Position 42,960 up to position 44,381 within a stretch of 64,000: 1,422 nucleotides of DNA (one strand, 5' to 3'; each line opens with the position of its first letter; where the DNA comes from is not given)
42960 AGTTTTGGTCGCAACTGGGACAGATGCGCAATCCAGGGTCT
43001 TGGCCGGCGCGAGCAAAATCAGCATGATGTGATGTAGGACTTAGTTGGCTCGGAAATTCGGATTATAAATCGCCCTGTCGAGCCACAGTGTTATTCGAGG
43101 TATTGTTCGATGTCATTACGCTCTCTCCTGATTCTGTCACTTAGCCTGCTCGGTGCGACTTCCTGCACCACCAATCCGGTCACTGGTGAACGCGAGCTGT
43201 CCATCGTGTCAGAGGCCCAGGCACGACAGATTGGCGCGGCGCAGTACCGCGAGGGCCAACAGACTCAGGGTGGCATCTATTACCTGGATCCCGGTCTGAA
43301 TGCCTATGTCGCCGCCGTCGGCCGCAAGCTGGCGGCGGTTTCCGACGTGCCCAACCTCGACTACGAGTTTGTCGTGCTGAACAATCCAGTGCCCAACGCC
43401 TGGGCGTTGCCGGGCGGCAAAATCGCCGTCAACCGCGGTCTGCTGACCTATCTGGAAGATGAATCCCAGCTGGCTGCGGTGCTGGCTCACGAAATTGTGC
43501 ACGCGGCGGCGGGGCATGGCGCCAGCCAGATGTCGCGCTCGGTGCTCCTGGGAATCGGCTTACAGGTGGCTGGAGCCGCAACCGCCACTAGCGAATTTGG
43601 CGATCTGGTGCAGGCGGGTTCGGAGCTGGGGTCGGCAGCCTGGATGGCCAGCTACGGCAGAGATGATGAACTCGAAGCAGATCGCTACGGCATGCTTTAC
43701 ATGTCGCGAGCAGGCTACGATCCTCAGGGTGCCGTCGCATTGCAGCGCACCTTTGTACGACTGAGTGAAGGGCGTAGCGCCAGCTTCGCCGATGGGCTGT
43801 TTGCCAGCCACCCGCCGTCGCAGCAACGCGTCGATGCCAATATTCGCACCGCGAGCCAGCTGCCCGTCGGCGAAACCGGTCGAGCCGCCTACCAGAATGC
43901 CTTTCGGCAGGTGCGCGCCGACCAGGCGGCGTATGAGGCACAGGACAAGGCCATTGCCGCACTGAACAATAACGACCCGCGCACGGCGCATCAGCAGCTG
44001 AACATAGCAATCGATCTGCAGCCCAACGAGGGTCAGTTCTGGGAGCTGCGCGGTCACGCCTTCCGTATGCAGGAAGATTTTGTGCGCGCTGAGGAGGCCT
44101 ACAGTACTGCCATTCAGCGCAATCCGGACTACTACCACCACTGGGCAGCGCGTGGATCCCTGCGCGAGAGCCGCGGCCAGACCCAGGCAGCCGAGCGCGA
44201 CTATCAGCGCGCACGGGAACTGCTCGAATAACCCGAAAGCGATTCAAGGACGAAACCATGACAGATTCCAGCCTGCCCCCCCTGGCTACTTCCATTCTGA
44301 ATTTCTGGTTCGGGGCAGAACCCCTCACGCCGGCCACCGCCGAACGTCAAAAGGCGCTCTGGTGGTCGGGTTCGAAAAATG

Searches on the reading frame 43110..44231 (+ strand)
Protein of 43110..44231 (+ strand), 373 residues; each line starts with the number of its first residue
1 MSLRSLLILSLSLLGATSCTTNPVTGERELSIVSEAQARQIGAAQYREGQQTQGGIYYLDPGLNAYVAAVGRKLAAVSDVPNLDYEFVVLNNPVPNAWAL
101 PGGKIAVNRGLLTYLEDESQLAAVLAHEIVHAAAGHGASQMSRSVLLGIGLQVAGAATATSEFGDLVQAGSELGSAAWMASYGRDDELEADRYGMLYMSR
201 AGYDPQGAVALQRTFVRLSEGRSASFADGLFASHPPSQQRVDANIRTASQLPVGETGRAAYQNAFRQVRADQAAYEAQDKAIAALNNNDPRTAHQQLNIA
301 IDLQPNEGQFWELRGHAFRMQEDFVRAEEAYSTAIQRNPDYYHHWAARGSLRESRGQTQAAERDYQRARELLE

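Call 60: search_protein_families(library=pfam, proteins=[window:43110-44231:+], max_evalue=1e-8)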
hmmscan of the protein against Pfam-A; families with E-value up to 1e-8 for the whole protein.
window:43110-44231:+ (373 aa): 3 families
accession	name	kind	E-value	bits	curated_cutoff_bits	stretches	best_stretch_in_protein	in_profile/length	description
PF01435.24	Peptidase_M48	-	2.2e-35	122.6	20.3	1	64-243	4-181/186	Peptidase family M48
PF13432.12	TPR_16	-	2.3e-11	44.4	32.7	0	279-340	2-63/65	Tetratricopeptide repeat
PF00515.34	TPR_1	-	1.3e-09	37.9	27.8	0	311-341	4-34/34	Tetratricopeptide repeat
